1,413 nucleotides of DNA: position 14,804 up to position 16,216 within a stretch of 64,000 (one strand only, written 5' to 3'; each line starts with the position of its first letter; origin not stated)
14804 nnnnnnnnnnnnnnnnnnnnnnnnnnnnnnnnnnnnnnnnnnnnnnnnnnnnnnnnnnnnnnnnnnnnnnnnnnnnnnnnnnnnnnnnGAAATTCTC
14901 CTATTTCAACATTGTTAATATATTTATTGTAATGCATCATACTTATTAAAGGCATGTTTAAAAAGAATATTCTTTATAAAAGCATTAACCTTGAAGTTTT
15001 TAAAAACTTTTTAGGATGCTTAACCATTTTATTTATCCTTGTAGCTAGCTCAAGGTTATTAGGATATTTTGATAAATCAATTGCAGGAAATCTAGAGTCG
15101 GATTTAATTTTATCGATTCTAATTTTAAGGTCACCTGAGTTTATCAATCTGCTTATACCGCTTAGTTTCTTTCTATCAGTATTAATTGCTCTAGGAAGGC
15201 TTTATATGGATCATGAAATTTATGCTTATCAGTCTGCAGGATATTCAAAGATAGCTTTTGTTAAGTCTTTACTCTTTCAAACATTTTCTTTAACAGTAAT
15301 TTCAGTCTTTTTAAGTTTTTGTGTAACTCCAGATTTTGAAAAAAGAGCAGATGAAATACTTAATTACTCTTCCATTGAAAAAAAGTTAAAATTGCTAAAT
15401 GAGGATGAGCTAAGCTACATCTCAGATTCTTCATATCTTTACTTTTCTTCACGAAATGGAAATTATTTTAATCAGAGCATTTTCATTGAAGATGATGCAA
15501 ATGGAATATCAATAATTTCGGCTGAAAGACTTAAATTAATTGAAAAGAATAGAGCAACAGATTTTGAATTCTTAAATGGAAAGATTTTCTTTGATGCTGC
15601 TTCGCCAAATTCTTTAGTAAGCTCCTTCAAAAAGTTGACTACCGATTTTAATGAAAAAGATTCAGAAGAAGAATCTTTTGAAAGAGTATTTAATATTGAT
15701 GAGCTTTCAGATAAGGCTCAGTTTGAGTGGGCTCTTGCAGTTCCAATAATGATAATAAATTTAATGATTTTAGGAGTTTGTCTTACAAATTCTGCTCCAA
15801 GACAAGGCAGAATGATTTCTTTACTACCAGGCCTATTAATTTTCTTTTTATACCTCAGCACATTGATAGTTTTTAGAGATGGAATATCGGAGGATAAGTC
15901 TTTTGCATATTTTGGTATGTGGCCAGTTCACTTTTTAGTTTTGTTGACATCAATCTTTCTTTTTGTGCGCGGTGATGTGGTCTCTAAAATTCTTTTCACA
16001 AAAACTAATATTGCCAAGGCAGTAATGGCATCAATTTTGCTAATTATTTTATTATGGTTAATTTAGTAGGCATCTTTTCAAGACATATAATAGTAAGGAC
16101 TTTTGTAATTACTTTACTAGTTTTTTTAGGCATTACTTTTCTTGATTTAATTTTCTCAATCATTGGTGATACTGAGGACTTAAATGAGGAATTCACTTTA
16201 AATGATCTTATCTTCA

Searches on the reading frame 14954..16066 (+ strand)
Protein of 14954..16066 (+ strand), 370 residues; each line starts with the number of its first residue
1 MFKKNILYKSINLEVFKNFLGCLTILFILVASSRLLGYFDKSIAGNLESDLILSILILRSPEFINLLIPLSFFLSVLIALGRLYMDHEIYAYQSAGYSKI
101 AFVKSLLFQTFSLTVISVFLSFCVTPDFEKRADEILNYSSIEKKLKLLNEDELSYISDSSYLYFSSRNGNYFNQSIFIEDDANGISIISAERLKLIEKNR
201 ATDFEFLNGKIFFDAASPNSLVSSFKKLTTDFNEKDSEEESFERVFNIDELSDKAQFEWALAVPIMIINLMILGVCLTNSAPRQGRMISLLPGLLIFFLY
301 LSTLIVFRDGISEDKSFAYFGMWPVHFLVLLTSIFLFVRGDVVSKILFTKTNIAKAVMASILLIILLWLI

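Call 75: search_protein_families(library=pfam, proteins=[window:14954-16066:+], max_evalue=0.00001)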
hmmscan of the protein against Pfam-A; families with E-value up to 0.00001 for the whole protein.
window:14954-16066:+ (370 aa): 1 family
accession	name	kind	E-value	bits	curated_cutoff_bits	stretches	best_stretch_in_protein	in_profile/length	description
PF03739.19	LptF_LptG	-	2.3e-43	149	27.9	1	13-339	5-353/353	Lipopolysaccharide export system permease LptF/LptG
